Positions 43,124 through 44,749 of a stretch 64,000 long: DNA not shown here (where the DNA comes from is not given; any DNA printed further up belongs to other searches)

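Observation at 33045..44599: Orphan sigma-54-controlled sensing/uptake/catabolic locus (SBP-domain kinase, NtrC activator, Opp-like importer, AlaDH-family and PrpD-family enzymes)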

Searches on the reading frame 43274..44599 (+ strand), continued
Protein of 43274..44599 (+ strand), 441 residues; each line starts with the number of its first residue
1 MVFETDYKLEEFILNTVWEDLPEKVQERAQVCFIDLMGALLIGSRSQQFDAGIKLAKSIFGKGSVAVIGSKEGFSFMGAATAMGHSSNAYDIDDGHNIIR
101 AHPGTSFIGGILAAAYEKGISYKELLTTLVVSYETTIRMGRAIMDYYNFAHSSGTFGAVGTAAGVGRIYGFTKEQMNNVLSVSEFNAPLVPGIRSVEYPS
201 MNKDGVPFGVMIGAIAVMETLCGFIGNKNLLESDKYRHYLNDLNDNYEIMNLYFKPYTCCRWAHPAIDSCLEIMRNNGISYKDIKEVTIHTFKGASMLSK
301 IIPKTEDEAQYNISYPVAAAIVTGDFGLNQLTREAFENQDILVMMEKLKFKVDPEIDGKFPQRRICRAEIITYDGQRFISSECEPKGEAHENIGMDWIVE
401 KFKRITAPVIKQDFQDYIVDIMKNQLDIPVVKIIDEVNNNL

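Call 28: search_protein_families(library=pfam, proteins=[L047:16-900:-, L083:12291-13169:+, L006:8683-9792:+, L076:8405-9931:+, L071:423-1559:+, L085:7851-8684:-, L075:2277-3530:+, L035:11558-12139:+, L069:8327-9724:+, L051:4388-5503:-], max_evalue=0.01)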
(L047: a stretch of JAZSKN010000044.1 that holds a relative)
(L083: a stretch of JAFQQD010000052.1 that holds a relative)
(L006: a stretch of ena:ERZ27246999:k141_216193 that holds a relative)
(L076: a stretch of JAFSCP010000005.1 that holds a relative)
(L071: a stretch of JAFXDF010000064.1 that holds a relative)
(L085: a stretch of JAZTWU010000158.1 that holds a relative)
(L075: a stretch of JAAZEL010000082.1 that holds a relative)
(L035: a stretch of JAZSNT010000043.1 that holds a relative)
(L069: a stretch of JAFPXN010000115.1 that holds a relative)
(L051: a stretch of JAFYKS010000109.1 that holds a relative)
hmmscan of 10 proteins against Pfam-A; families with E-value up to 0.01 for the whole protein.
L047:16-900:- (294 aa): 2 families
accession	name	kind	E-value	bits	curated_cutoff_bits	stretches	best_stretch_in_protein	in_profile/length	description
PF03466.25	LysR_substrate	-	1.9e-20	73.6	28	1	89-283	6-207/209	LysR substrate binding domain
PF00126.33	HTH_1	-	7.1e-17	61.6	26.6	1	6-64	4-60/60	Bacterial regulatory helix-turn-helix protein, lysR family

L083:12291-13169:+ (292 aa): 2 families
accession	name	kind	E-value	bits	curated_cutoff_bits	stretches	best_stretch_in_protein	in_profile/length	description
PF02588.21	YitT_membrane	-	6e-56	189.5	24.3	1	20-225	2-205/205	Uncharacterised 5xTM membrane BCR, YitT family COG1284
PF10035.14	DUF2179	-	2.2e-20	72.6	22.8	1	230-284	1-55/55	Uncharacterized protein conserved in bacteria (DUF2179)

L006:8683-9792:+ (369 aa): 1 family
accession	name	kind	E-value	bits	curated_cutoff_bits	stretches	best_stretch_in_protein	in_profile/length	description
PF01168.26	Ala_racemase_N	-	2.9e-24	86.4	24.1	1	12-228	1-212/220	Alanine racemase, N-terminal domain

L076:8405-9931:+ (508 aa): 1 family
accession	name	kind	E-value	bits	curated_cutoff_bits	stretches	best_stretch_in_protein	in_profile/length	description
PF00877.26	NLPC_P60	-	3.5e-10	40.2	23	1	56-146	13-81/105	NlpC/P60 family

L071:423-1559:+ (378 aa): 2 families
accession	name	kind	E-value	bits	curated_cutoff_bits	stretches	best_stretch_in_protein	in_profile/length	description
PF01546.33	Peptidase_M20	-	1.3e-23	84.4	24.6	1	75-371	3-204/206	Peptidase family M20/M25/M40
PF07687.19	M20_dimer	-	1.8e-17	63.6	21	1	175-276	2-101/107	Peptidase dimerisation domain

L085:7851-8684:- (277 aa): 4 families
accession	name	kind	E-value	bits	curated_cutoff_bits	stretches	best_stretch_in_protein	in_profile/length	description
PF12833.13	HTH_18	-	1.6e-19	70.4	33.6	1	180-257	1-78/80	Helix-turn-helix domain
PF00165.29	HTH_AraC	-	1.2e-11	44.9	26.6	2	230-257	15-41/42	Bacterial regulatory helix-turn-helix proteins, AraC family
PF07883.17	Cupin_2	-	5.5e-05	23.2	27.2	1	28-72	14-58/70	Cupin domain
PF02311.25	AraC_binding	-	0.0021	18.2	21.1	1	18-74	9-65/135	AraC-like ligand binding domain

L075:2277-3530:+ (417 aa): 2 families
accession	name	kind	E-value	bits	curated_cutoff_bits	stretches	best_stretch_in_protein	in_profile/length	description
PF01546.33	Peptidase_M20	-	7.5e-11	42.7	24.6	1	113-363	29-187/206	Peptidase family M20/M25/M40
PF07687.19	M20_dimer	-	0.00026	21.3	21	1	186-281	3-100/107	Peptidase dimerisation domain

L035:11558-12139:+ (193 aa): 3 families
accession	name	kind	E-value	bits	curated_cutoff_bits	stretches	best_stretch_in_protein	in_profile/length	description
PF09515.15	Thia_YuaJ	-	4.9e-32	111.9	25.8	1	21-187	1-174/177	Thiamine transporter protein (Thia_YuaJ)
PF12822.12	ECF_trnsprt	-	1.5e-09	38.5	30.7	1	20-181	2-164/169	ECF transporter, substrate-specific component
PF07155.17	ECF-ribofla_trS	-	4.2e-06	27.3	26.7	1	18-181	4-166/172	ECF-type riboflavin transporter, S component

L069:8327-9724:+ (465 aa): 2 families
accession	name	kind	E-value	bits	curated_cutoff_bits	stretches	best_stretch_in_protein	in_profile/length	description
PF04055.27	Radical_SAM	-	1.2e-25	91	29.5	1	162-339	1-164/166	Radical SAM superfamily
PF00919.26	UPF0004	-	1.6e-24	86.2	27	1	13-107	2-98/98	Uncharacterized protein family UPF0004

L051:4388-5503:- (371 aa): 1 family
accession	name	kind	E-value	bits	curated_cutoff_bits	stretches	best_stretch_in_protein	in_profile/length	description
PF09587.15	PGA_cap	-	3.3e-48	164.8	27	1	4-238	1-254/255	Bacterial capsule synthesis protein PGA_cap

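Call 29: search_protein_families(library=pfam, proteins=[L058:2589-3668:+, L066:6-1664:+, L066:5549-6841:+, L018:6083-6895:+, L072:5076-6185:+, L074:11365-11613:+], max_evalue=0.01)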
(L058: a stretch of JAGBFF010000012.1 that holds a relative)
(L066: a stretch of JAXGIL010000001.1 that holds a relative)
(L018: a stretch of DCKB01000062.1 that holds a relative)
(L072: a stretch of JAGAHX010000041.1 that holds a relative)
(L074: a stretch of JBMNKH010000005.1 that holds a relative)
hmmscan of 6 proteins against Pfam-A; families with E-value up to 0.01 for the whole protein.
L058:2589-3668:+ (359 aa): 7 families
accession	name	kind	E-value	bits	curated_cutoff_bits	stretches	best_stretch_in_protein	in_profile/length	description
PF03054.22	tRNA_Me_trans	-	3.3e-66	223.3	20.6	1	6-202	1-201/202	tRNA methyl transferase HUP domain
PF20258.4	tRNA_Me_trans_C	-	2.1e-23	82.9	20.6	1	279-354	2-77/77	Aminomethyltransferase beta-barrel domain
PF20259.3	tRNA_Me_trans_M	-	3.4e-19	68.6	27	1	209-271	3-65/66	tRNA methyl transferase PRC-barrel domain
PF02540.23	NAD_synthase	-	7.1e-05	22.5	21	1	6-74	19-82/242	NAD synthase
PF02568.20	ThiI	-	0.0001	22.4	20.5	1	6-81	4-80/197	Thiamine biosynthesis protein (ThiI)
PF06508.19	QueC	-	0.00022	21.2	22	1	8-74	2-61/210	Queuosine biosynthesis protein QueC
PF24167.1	DUF7411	-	0.0012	18.9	28.7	1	9-79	4-64/194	Family of unknown function (DUF7411)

L066:6-1664:+ (552 aa): 1 family
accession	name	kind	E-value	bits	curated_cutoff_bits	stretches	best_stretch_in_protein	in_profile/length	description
PF00496.27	SBP_bac_5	-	1.1e-44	153.6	32.4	1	108-456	8-345/368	Bacterial extracellular solute-binding proteins, family 5 Middle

L066:5549-6841:+ (430 aa): 1 family
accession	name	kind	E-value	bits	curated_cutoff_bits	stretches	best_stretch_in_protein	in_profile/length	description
PF09587.15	PGA_cap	-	4.7e-51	174.2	27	1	22-314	29-254/255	Bacterial capsule synthesis protein PGA_cap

L018:6083-6895:+ (270 aa): 1 family
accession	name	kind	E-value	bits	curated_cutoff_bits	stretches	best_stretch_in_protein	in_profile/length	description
PF00877.26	NLPC_P60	-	0.0018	18.7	23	1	131-210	8-81/105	NlpC/P60 family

L072:5076-6185:+ (369 aa): 2 families
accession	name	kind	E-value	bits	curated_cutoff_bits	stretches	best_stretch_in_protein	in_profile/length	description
PF05222.21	AlaDh_PNT_N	-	1.2e-08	35.8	30.4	1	29-128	23-123/136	Alanine dehydrogenase/PNT, N-terminal domain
PF01262.27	AlaDh_PNT_C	-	0.0074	16.2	23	0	200-259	71-131/214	Alanine dehydrogenase/PNT, C-terminal domain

L074:11365-11613:+ (82 aa): 0 families

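Call 33: search_protein_families(library=ncbifam, proteins=[L006:8683-9792:+, L076:8405-9931:+, L071:423-1559:+, L075:2277-3530:+, L051:4388-5503:-, L066:5549-6841:+, L083:12291-13169:+, L072:5076-6185:+], max_evalue=0.001)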
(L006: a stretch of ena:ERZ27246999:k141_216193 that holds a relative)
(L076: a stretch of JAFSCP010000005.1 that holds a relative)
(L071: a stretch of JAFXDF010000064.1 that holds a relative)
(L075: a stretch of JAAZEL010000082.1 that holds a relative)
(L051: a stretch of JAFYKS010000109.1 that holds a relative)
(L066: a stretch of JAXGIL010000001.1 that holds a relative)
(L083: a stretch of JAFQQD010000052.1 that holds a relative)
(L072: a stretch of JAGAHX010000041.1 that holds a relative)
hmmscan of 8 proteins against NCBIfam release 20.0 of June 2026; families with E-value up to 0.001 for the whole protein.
L006:8683-9792:+ (369 aa): 3 families
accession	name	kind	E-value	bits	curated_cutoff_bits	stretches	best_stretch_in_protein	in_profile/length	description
NF040742.1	racem_Orr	exception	1.2e-93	314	480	1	7-361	1-348/351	ornithine racemase Orr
TIGR00492.1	alr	equivalog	1.2e-05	24.4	168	1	9-167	4-163/369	alanine racemase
NF045642.2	HdxyAspAldBhcC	equivalog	0.00042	19.5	690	0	8-195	30-221/387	3-hydroxy-D-aspartate aldolase BhcC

L076:8405-9931:+ (508 aa): 0 families

L071:423-1559:+ (378 aa): 49 families (the best 25 are shown)
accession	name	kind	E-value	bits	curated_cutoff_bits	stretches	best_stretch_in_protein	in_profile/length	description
NF004788.0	PRK06133.1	subfamily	6.7e-68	229.5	349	1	8-376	45-415/417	glutamate carboxypeptidase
NF005602.0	PRK07338.1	equivalog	1.8e-65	221.2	357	1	51-375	76-400/409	hydrolase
NF005678.0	PRK07473.1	equivalog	1.2e-48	166.1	386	1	4-373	8-374/376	M20/M25/M40 family metallo-hydrolase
TIGR01910.1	DapE-ArgE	subfamily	2.1e-28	99.6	217.6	1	12-361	3-368/373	ArgE/DapE family deacylase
TIGR01892.1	AcOrn-deacetyl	equivalog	1.8e-25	89.8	297.7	1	67-367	57-361/365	acetylornithine deacetylase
NF009557.0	PRK13009.1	equivalog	1.9e-24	86.5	284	1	35-368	28-368/377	succinyl-diaminopimelate desuccinylase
NF006399.0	PRK08651.1-2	equivalog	1.6e-23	83.4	381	2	9-220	6-218/405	succinyl-diaminopimelate desuccinylase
TIGR01900.1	dapE-gram_pos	equivalog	6.2e-23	81.3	304.2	1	54-365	42-344/351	succinyl-diaminopimelate desuccinylase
NF003474.0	PRK05111.1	equivalog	2.5e-22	79.3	460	1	36-371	39-377/383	acetylornithine deacetylase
NF006439.0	PRK08737.1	equivalog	2.8e-21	76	345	1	69-369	63-359/364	acetylornithine deacetylase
NF006400.0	PRK08651.1-3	equivalog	2.4e-19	69.4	374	1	64-374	77-406/410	succinyl-diaminopimelate desuccinylase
NF006365.0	PRK08588.1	subfamily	3.8e-19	69.2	289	1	74-365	69-371/383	succinyl-diaminopimelate desuccinylase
NF005710.0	PRK07522.1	subfamily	1.4e-18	67.3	412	1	69-371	69-385/391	acetylornithine deacetylase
TIGR01246.1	dapE_proteo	equivalog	1.9e-17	63.3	361.8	1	35-371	24-367/370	succinyl-diaminopimelate desuccinylase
NF006404.0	PRK08652.1-2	equivalog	2.6e-15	56.2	348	1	13-270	7-234/332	acetylornithine deacetylase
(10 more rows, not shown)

L075:2277-3530:+ (417 aa): 8 families
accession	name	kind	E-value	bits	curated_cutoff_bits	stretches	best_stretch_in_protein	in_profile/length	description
TIGR01891.1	amidohydrolases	subfamily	6.6e-59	199.9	153.75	1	42-355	3-342/366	amidohydrolase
NF040868.1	carboxypep_CpsA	equivalog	2.7e-16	59.3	500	1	32-302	7-301/391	carboxypeptidase CpsA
NF004788.0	PRK06133.1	subfamily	7.9e-10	38.2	349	1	142-339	169-367/417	glutamate carboxypeptidase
NF038260.1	ectoine_DoeB_2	equivalog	1.6e-09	37.2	550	1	111-299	90-287/378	N(2)-acetyl-L-2,4-diaminobutanoate deacetylase DoeB2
NF005602.0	PRK07338.1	equivalog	3.8e-06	25.7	357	1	134-292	151-307/409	hydrolase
TIGR01910.1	DapE-ArgE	subfamily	0.00023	20.5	217.6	1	124-294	113-290/373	ArgE/DapE family deacylase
NF006769.0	PRK09290.1-3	subfamily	0.00039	19.2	452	1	177-382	205-403/417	allantoate amidohydrolase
NF005678.0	PRK07473.1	equivalog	0.0005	19.2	386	1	137-228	133-225/376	M20/M25/M40 family metallo-hydrolase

L051:4388-5503:- (371 aa): 1 family
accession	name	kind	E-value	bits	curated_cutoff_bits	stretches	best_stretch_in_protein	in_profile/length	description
NF038314.1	epimerase_MslH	equivalog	5.5e-18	64.6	700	2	149-253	224-333/439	lasso peptide C-terminal Trp epimerase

L066:5549-6841:+ (430 aa): 1 family
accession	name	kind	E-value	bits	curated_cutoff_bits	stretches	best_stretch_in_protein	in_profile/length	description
NF038314.1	epimerase_MslH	equivalog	6.2e-64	216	700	1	24-419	28-425/439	lasso peptide C-terminal Trp epimerase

L083:12291-13169:+ (292 aa): 3 families
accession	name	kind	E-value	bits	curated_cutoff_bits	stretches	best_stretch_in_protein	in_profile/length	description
NF003191.0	PRK04164.1-2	equivalog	4.1e-05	23.2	179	1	212-283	104-173/200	hypothetical protein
NF003194.0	PRK04164.1-5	equivalog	0.00041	19.9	160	1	210-284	92-164/178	hypothetical protein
NF003192.0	PRK04164.1-3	equivalog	0.00057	19.8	341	1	209-284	92-165/174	hypothetical protein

L072:5076-6185:+ (369 aa): 3 families
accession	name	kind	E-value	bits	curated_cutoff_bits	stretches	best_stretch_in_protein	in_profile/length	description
NF006942.0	PRK09424.1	equivalog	1.3e-07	30.7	383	1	29-123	26-118/510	Re/Si-specific NAD(P)(+) transhydrogenase subunit alpha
TIGR00518.1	alaDH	equivalog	1.7e-05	24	391.85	1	37-120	34-116/370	alanine dehydrogenase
TIGR00561.1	pntA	equivalog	6.2e-05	21.8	444.4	1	31-123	29-117/511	Re/Si-specific NAD(P)(+) transhydrogenase subunit alpha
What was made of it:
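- DapE-like M20 and an Orn/Lys-type racemase are recurrent neighbours (calls 28, 33).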

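Call 34: search_solved_structures(query=L006:8683-9792:+, max_evalue=0.001)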
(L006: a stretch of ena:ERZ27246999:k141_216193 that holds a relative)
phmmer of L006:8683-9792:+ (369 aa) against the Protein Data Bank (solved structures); distinct sequences matched with E-value up to 0.001: 5.
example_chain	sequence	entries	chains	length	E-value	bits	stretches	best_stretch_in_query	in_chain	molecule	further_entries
1xqk_A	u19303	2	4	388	0.00017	24.1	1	9-169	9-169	Alanine racemase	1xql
13ld_A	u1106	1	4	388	0.00023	23.6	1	9-169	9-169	Alanine racemase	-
1l6f_A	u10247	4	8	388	0.00032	23.2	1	9-169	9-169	alanine racemase | PROTEIN (ALANINE RACEMASE)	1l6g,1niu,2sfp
1bd0_A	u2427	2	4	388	0.00032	23.2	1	9-169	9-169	ALANINE RACEMASE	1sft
1epv_A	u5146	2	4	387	0.00038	22.9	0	10-169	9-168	ALANINE RACEMASE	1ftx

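Call 35: search_solved_structures(query=L076:8405-9931:+, max_evalue=0.01)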
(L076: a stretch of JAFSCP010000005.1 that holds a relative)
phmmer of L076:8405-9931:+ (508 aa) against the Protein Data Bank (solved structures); distinct sequences matched with E-value up to 0.01: 0.
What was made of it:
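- Tried and rejected: PDB search with the 508-aa NlpC/P60 neighbour (call 35).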
